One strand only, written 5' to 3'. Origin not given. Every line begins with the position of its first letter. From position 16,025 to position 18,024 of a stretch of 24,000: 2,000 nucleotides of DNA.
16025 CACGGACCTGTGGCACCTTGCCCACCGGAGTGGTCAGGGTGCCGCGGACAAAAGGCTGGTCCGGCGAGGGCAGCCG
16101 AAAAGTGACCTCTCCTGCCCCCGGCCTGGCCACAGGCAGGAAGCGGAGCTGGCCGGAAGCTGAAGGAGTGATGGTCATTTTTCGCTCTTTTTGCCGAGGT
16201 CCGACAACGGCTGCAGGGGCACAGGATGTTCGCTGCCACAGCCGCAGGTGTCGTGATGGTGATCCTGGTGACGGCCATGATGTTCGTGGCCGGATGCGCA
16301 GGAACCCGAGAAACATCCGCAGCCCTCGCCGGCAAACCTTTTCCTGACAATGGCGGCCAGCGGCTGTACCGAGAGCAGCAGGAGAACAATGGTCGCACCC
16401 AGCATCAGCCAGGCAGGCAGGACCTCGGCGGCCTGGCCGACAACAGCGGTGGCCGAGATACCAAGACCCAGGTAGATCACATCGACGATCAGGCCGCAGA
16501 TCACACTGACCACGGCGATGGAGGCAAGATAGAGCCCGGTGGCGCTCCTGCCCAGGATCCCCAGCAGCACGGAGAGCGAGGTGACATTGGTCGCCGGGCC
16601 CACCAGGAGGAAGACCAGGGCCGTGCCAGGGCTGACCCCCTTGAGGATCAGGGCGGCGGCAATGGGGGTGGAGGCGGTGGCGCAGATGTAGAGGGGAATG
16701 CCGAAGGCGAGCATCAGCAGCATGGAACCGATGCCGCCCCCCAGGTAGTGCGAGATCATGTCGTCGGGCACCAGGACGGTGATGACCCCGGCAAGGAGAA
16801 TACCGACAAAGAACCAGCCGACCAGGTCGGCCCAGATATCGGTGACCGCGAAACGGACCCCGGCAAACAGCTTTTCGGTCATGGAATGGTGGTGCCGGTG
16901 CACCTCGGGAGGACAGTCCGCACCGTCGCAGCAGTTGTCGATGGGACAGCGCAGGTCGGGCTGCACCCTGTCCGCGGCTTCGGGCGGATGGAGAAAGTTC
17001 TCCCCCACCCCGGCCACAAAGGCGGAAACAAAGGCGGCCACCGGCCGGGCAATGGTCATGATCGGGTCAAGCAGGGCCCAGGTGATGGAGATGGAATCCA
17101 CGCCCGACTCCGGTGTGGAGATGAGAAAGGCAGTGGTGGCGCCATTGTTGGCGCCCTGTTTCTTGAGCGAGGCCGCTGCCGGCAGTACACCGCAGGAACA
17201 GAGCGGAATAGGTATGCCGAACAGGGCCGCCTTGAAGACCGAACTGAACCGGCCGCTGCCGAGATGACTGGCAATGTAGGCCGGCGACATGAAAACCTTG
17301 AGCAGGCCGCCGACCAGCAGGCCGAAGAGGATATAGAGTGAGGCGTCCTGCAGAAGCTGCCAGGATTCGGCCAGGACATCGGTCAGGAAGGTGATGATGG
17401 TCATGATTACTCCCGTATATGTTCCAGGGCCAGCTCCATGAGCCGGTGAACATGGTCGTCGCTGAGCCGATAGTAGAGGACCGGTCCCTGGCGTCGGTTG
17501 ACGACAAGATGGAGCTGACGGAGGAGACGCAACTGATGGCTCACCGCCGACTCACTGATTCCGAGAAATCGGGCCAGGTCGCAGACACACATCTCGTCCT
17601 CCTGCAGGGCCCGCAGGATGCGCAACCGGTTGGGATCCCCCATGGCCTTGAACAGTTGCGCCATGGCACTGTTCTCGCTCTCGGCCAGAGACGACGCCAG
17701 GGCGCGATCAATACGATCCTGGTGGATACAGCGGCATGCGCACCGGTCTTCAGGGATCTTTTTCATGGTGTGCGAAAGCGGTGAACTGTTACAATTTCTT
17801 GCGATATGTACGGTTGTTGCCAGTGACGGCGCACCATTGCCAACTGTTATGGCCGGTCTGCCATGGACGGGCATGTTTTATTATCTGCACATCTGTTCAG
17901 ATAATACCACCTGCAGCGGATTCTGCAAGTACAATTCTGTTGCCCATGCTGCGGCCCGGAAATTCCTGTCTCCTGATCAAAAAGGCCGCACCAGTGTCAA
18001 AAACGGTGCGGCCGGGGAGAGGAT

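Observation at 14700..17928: hgcAB sits inside a four-gene operon with an ArsR/CadC-type sensor and a translationally coupled thiol-rich permease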

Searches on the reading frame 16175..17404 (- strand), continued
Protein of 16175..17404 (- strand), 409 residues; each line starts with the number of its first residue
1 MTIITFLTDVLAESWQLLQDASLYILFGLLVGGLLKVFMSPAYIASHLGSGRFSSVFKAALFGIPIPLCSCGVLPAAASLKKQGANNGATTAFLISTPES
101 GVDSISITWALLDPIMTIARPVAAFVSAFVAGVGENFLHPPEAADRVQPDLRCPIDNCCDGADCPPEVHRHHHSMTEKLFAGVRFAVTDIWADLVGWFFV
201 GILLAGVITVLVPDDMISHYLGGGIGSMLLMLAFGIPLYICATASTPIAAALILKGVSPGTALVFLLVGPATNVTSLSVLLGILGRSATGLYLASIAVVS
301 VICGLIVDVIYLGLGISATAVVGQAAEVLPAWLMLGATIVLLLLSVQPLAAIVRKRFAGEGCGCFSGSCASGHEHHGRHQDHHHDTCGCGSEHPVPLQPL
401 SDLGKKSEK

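Call 70: find_homologous_proteins(query=L144:3495-5771:+, max_evalue=1e-30)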
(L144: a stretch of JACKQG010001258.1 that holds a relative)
Query L144:3495-5771:+ (758 aa): 1029 proteins with E <= 1e-30 among 8000 candidates; the best 120 are listed.
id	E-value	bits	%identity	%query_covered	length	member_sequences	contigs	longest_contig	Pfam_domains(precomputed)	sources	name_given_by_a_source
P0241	0.0e+0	1693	100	100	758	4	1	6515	PF03773.20,PF03599.23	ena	-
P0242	0.0e+0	1394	82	100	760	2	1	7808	PF03773.20,PF03599.23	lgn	-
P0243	0.0e+0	1294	80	95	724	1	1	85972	PF03773.20,PF03599.23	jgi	-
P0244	0.0e+0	1279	78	95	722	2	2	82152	PF03773.20,PF03599.23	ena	-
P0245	0.0e+0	1038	68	90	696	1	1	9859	PF03773.20,PF03599.23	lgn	-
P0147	6.4e-152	525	71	42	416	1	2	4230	PF03773.20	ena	-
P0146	2.6e-148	514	66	50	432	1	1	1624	PF03773.20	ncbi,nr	ncbi:MAG: SO_0444 family Cu/Zn efflux transporter, partial [Methylococcales bacterium]|nr:SO_0444 fa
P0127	5.6e-148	512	68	48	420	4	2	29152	PF03773.20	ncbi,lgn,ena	-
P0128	7.2e-148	512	68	48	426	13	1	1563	PF03773.20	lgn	-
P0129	1.1e-147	512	67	49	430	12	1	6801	PF03773.20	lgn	-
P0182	1.3e-146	508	66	48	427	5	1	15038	PF03773.20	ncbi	-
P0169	2.0e-146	507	66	49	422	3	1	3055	PF03773.20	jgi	jgi:uncharacterized membrane protein YraQ (UPF0718 family)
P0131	7.3e-146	505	68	48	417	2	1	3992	PF03773.20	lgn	-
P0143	8.1e-146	505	69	42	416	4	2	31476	PF03773.20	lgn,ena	-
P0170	2.3e-145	504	66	49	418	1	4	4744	PF03773.20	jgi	jgi:uncharacterized membrane protein YraQ (UPF0718 family)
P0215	2.7e-145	504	64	50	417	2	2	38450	PF03773.20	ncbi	-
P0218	4.7e-145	503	60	54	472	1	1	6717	PF03773.20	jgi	-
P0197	5.2e-145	503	68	46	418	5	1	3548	PF03773.20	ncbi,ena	-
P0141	6.2e-145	502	65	49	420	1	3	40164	PF03773.20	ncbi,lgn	-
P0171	8.1e-145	502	70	42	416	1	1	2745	PF03773.20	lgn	-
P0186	1.2e-144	501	68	48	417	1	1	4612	PF03773.20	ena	-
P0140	1.2e-144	501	65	49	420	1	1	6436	PF03773.20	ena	-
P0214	2.1e-144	501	66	49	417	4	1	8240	PF03773.20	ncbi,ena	-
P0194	2.4e-144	500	66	49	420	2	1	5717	PF03773.20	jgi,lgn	-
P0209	3.2e-144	500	67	47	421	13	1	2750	PF03773.20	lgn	-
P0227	7.7e-144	499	67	48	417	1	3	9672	PF03773.20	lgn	-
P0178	1.0e-143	498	70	42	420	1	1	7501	PF03773.20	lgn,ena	-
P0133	1.2e-143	498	71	42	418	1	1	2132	PF03773.20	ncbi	-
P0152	1.5e-143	498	65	50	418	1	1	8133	PF03773.20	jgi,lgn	jgi:uncharacterized membrane protein YraQ (UPF0718 family)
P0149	2.3e-143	497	66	49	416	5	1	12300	PF03773.20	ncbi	-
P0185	2.7e-143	497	65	48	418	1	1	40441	PF03773.20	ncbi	-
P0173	3.5e-143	497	67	47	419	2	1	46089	PF03773.20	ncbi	-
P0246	4.4e-143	496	66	48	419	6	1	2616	PF03773.20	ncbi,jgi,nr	ncbi:MAG: permease [Desulfobulbus sp.]|nr:MAG: permease [Desulfobulbus sp.]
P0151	6.5e-143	496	66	48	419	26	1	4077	PF03773.20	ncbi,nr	ncbi:MAG TPA: permease [Desulfobulbaceae bacterium]|nr:permease [Desulfobulbaceae bacterium]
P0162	2.2e-142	494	70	42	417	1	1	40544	PF03773.20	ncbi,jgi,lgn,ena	-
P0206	3.8e-142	493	65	48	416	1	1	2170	PF03773.20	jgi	jgi:uncharacterized membrane protein YraQ (UPF0718 family)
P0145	3.9e-142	493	66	48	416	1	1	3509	PF03773.20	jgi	jgi:uncharacterized membrane protein YraQ (UPF0718 family)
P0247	1.4e-141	491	65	48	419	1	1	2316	PF03773.20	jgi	-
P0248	1.4e-140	488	64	48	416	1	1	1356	PF03773.20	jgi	jgi:uncharacterized protein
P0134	4.8e-140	486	63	49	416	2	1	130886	PF03773.20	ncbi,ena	ncbi:SO_0444 family Cu/Zn efflux transporter [Desulfolithobacter sp.]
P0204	6.0e-140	486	63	49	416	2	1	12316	PF03773.20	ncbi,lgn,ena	-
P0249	1.4e-138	481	62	49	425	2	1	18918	PF03773.20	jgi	-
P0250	2.3e-137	477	60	49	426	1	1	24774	PF03773.20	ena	-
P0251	1.0e-133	465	61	49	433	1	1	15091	PF03773.20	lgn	-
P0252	1.5e-132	461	65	42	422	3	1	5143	PF03773.20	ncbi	-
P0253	2.6e-130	454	62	44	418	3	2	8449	PF03773.20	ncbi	-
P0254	2.2e-129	451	64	42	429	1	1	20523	PF03773.20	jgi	-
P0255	9.6e-128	446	54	53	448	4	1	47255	PF03773.20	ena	-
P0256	3.6e-127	444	57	50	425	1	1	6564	PF03773.20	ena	-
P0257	2.4e-126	441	53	52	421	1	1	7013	PF03773.20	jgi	jgi:uncharacterized protein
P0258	4.2e-126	440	56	50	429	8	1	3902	PF03773.20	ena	-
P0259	8.3e-126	439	56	48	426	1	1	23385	PF03773.20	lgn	-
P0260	1.7e-125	438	56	52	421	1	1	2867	PF03773.20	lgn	-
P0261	2.9e-124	434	59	47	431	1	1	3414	PF03773.20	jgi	-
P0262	5.1e-124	433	54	49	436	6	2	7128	PF03773.20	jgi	jgi:uncharacterized membrane protein YraQ (UPF0718 family)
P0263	2.2e-123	431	57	47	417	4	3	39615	PF03773.20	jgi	jgi:uncharacterized membrane protein YraQ (UPF0718 family)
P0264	1.1e-122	429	56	49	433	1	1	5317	PF03773.20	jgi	-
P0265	1.1e-121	426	61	41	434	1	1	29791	PF03773.20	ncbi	-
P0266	1.4e-121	425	54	48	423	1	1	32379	PF03773.20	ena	-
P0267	3.4e-119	417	55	48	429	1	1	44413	PF03773.20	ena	-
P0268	4.4e-119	417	56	49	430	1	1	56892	PF03773.20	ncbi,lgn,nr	ncbi:MAG: SO_0444 family Cu/Zn efflux transporter [Deltaproteobacteria bacterium]|nr:SO_0444 family 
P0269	8.5e-118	413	58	45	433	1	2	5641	PF03773.20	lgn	-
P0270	5.9e-117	410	52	50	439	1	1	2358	PF03773.20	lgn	-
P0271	2.1e-116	408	52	51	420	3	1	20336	PF03773.20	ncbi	-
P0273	5.4e-111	390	57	43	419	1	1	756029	PF03773.20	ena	-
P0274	1.1e-106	376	56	44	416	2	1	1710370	PF03773.20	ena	-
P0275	3.8e-101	358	52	46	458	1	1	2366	PF03773.20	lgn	-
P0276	4.5e-101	357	51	48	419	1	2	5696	PF03773.20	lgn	-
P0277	8.5e-97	343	45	51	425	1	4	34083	PF03773.20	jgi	jgi:uncharacterized membrane protein YraQ (UPF0718 family)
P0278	1.8e-96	342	48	46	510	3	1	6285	PF03773.20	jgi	jgi:uncharacterized membrane protein YraQ (UPF0718 family)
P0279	4.2e-96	341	44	51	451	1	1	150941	PF03773.20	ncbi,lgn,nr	ncbi:MAG: SO_0444 family Cu/Zn efflux transporter [Desulfobacteraceae bacterium]|nr:SO_0444 family C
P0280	6.4e-96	340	48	47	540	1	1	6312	PF03773.20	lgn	-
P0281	1.9e-95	339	42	58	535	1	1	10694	PF03773.20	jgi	jgi:uncharacterized membrane protein YraQ (UPF0718 family)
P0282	4.2e-95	338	46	47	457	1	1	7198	PF03773.20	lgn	-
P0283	6.0e-95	337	46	48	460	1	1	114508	PF03773.20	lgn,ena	-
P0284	2.1e-94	335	46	48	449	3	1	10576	PF03773.20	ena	-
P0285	2.1e-94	335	46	49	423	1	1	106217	PF03773.20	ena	-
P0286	2.4e-94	335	47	49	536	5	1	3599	PF03773.20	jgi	jgi:uncharacterized membrane protein YraQ (UPF0718 family)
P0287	9.0e-94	333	47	47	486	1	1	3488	PF03773.20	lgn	-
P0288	1.1e-93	333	46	50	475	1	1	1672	PF03773.20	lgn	-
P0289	2.0e-93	332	47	47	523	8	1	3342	PF03773.20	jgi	jgi:uncharacterized protein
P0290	3.3e-93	331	47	46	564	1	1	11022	PF03773.20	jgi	jgi:uncharacterized membrane protein YraQ (UPF0718 family)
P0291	3.5e-93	331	44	51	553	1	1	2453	PF03773.20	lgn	-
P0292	4.1e-93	331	51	43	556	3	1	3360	PF03773.20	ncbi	-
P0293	1.2e-92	330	47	46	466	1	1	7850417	PF03773.20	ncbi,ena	-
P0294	7.1e-91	324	45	49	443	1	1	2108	PF03773.20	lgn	-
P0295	2.6e-90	322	48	43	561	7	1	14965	PF03773.20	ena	-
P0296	4.9e-90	321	57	18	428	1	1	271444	PF03773.20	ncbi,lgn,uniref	ncbi:SO_0444 family Cu/Zn efflux transporter [Oleidesulfovibrio sp.]|uniref:SO_0444 family Cu/Zn eff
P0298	3.4e-89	318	50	25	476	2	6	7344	PF03773.20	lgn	-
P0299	7.0e-89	317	50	25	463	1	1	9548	PF03773.20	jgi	-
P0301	1.2e-88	316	41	50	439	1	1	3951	PF03773.20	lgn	-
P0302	4.5e-88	314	50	25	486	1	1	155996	PF03773.20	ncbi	-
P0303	4.6e-88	314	48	26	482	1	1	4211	PF03773.20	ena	-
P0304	8.7e-88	313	53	23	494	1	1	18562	PF03773.20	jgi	-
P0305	9.2e-88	313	48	26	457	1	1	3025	PF03773.20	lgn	-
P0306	1.4e-87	313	50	25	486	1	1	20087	PF03773.20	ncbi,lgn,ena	-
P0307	2.6e-87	312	53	21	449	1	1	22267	PF03773.20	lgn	-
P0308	6.0e-87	311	46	26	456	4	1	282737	PF03773.20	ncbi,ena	-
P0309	9.7e-87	310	50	25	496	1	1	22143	PF03773.20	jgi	-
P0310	2.2e-86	309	50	25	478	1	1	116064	PF03773.20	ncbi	-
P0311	3.9e-86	308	41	47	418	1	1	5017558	PF03773.20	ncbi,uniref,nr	ncbi:Transporter [Methanosarcina siciliae T4/M]|uniref:Transporter n=1 Tax=Methanosarcina siciliae T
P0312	4.1e-86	308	47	44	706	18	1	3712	PF01145.32,PF03773.20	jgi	jgi:HflK protein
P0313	4.6e-86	308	49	25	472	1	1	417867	PF03773.20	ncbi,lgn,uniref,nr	ncbi:permease [Methanosarcina sp. KYL-1]|uniref:SO_0444 family Cu/Zn efflux transporter n=1 Tax=Meth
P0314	4.9e-86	308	41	47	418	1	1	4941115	PF03773.20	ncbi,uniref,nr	ncbi:Transporter [Methanosarcina siciliae HI350]|uniref:Transporter n=1 Tax=Methanosarcina siciliae 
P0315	5.5e-86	307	47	26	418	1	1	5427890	PF03773.20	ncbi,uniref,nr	ncbi:Transporter [Methanosarcina siciliae C2J]|uniref:Transporter n=1 Tax=Methanosarcina siciliae C2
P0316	1.1e-85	306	47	26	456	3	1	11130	PF03773.20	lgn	-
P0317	1.3e-85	306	57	18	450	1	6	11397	PF03773.20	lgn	-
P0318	1.4e-85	306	39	34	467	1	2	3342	PF03773.20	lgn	-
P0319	1.8e-85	306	51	25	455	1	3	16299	PF03773.20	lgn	-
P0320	1.8e-85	306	45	27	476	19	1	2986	PF03773.20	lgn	-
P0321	2.4e-85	305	49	21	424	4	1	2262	PF03773.20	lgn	-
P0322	2.6e-85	305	40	47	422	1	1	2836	PF03773.20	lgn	-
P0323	3.9e-85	305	51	23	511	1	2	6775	PF03773.20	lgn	-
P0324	4.4e-85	304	51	22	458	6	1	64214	PF03773.20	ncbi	-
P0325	4.6e-85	304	46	26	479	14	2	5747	PF03773.20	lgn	-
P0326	4.7e-85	304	47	26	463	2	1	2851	PF03773.20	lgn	-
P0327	5.0e-85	304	45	26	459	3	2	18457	PF03773.20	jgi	jgi:uncharacterized membrane protein YraQ (UPF0718 family)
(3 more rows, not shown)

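Call 71: find_encoding_contigs(protein=P0243, flank=5000, max_places=2)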
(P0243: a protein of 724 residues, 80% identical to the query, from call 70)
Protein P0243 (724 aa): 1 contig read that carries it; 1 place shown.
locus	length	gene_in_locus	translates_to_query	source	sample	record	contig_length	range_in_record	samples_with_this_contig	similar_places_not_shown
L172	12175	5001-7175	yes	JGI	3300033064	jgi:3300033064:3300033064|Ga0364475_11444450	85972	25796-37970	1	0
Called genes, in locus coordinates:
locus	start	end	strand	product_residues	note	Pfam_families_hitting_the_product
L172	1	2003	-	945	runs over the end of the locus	PF17152:CHASE8, PF00512:HisKA, PF02518:HATPase_c, PF00072:Response_reg, PF01627:Hpt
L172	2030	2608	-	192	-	PF13689:DUF4154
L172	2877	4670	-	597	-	PF13555:AAA_29 (faint), PF00005:ABC_tran, PF02463:SMC_N (faint), PF05729:NACHT (faint), PF13173:AAA_14 (faint), PF13175:AAA_15 (faint), PF00005:ABC_tran, PF16326:ABC_tran_CTD, +2 more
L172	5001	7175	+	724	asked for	PF03773:ArsP_1, PF03599:CdhD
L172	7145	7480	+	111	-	PF12838:Fer4_7 (weak), PF00037:Fer4 (weak), PF12797:Fer4_2 (weak), PF12837:Fer4_6 (weak), PF13237:Fer4_10 (weak), PF14697:Fer4_21, PF13187:Fer4_9, PF00037:Fer4 (weak), +2 more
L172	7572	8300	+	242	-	PF00891:Methyltransf_2 (weak), PF01209:Ubie_methyltran (faint), PF13489:Methyltransf_23, PF01739:CheR (faint), PF13847:Methyltransf_31, PF08241:Methyltransf_11, PF08242:Methyltransf_12, PF13649:Methyltransf_25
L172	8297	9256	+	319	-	PF08003:Methyltransf_9, PF13489:Methyltransf_23, PF13847:Methyltransf_31 (weak), PF08241:Methyltransf_11 (weak)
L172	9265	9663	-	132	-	PF09350:DJC28_CD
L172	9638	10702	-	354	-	PF04055:Radical_SAM, PF16199:Radical_SAM_C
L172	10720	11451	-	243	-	PF22935:RM44_endonuclase (weak), PF14622:Ribonucleas_3_3, PF00636:Ribonuclease_3, PF00035:dsrm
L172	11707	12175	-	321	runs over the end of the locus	PF04344:CheZ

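Call 73: search_protein_families(library=ncbifam, proteins=[P0241, P0245], max_evalue=1e-10)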
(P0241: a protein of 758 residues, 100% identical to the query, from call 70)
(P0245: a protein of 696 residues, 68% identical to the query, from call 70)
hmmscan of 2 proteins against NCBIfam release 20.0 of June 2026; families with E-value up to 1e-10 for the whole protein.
P0241 (758 aa): 5 families
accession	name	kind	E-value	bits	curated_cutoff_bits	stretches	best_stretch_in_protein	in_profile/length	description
NF040863.1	HgcA_corrinoid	equivalog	8.8e-130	432.6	275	1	426-756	1-324/325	mercury methylation corrinoid protein HgcA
NF033936.1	CuZnOut_SO0444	equivalog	2.1e-118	395.5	300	1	15-339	1-348/351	SO_0444 family Cu/Zn efflux transporter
NF043039.1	HgcAB_like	equivalog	2.9e-59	201.4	285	1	452-726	13-282/350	HgcAB-like fusion protein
NF040736.1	efflux_SaoE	equivalog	2e-50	172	325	1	6-303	2-297/352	efflux transporter SaoE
NF003195.0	PRK04165.1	equivalog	4.6e-22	78.5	306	1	454-577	323-446/450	acetyl-CoA decarbonylase/synthase complex subunit gamma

P0245 (696 aa): 5 families
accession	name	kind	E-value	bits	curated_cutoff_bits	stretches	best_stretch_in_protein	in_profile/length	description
NF040863.1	HgcA_corrinoid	equivalog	6.2e-128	426.5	275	1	364-694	1-324/325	mercury methylation corrinoid protein HgcA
NF033936.1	CuZnOut_SO0444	equivalog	1.4e-89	300.7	300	1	2-273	61-348/351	SO_0444 family Cu/Zn efflux transporter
NF043039.1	HgcAB_like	equivalog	8.8e-57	193.3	285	1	390-663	13-281/350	HgcAB-like fusion protein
NF040736.1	efflux_SaoE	equivalog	2.4e-32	112.5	325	1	2-282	71-351/352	efflux transporter SaoE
NF003195.0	PRK04165.1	equivalog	1.5e-19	70.2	306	1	392-515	323-446/450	acetyl-CoA decarbonylase/synthase complex subunit gamma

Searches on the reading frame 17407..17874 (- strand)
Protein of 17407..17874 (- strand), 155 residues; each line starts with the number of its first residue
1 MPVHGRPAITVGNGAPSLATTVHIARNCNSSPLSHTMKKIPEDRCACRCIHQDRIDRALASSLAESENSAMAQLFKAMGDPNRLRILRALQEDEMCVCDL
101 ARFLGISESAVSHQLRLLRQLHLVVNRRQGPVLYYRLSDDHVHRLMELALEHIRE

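Call 4: search_protein_families(library=pfam, proteins=[window:17407-17874:-], max_evalue=0.01)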
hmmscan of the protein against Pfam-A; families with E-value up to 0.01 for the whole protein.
window:17407-17874:- (155 aa): 10 families
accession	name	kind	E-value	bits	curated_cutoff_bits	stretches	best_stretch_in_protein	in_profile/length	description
PF01022.26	HTH_5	-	9.2e-17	61.1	22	1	80-124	1-45/47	Bacterial regulatory protein, arsR family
PF12840.13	HTH_20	-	6.3e-10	39.3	27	1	78-124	1-48/51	Helix-turn-helix domain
PF13412.12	HTH_24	-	1.7e-05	24.7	21.9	1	80-121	2-44/48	Winged helix-turn-helix DNA-binding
PF13384.12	HTH_23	-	0.00013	22.1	24.6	1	82-116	6-39/50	Homeodomain-like domain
PF25212.1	HVO_A0114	-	0.00042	20.5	27.6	1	71-130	13-72/84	HVO_A0114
PF21476.4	PF0610-like_N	-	0.0018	18.9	33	1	83-116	3-36/50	PF0610-like, N-terminal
PF13551.12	HTH_29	-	0.0018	18.8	28.1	1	83-122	1-40/64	Winged helix-turn helix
PF12802.13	MarR_2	-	0.002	18.7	27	1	81-127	5-53/61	MarR family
PF25213.1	HVO_A0261_N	-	0.0026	18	35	1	81-128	11-58/86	HVO_A0261 N-terminal domain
PF13404.12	HTH_AsnC-type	-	0.0061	16.8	27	0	84-112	6-35/42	AsnC-type helix-turn-helix domain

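Call 5: search_protein_families(library=ncbifam, proteins=[window:17407-17874:-], max_evalue=0.01)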
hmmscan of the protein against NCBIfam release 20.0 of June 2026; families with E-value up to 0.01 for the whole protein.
window:17407-17874:- (155 aa): 12 families
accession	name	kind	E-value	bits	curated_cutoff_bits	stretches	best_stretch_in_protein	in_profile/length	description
NF033788.1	HTH_metalloreg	subfamily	7.7e-29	99.3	55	1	71-145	1-76/77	metalloregulator ArsR/SmtB family transcription factor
NF045707.1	Dbac_1936_reg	equivalog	7.5e-18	64.4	115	1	67-146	3-82/99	ArsR/SmtB-type metalloregulator TsoR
NF033789.1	repress_SdpR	subfamily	1.2e-14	54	100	1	75-147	2-74/79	autorepressor SdpR family transcription factor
NF041413.1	ArsR_Rv2640c_fam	equivalog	9.3e-14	51.8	155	1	60-146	21-110/118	Rv2640c family ArsR-like transcriptional regulator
NF007528.0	PRK10141.1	subfamily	1.5e-13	50.6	97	1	72-139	7-75/117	metalloregulator ArsR/SmtB family transcription factor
NF047906.1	CdPbTransRegCmtR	equivalog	3e-13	49.6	150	1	65-147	5-87/104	Cd(II)/Pb(II)-sensing metalloregulatory transcriptional regulator CmtR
NF040642.1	sulf_sens_BigR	equivalog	1.2e-12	47.7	155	1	68-147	7-86/95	sulfite-sensing transcriptional repressor BigR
NF052532.1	TransRegPagRBaca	equivalog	2e-06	27.8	170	1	72-148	18-94/99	transcriptional repressor PagR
NF053755.1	MsvR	equivalog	0.0003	20.5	220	1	74-127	6-59/236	transcriptional factor MsvR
NF038251.1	AdcR_fam_Zn_TF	equivalog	0.0013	19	175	1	85-140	40-98/143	zinc-dependent MarR family transcriptional regulator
TIGR01884.1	cas_HTH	subfamily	0.0014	18.1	60.2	1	74-127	135-189/202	CRISPR-associated CARF protein Csa3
NF053602.1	Phr_regulator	exception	0.0044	16.6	320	1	71-127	2-58/191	heat shock transcription regulator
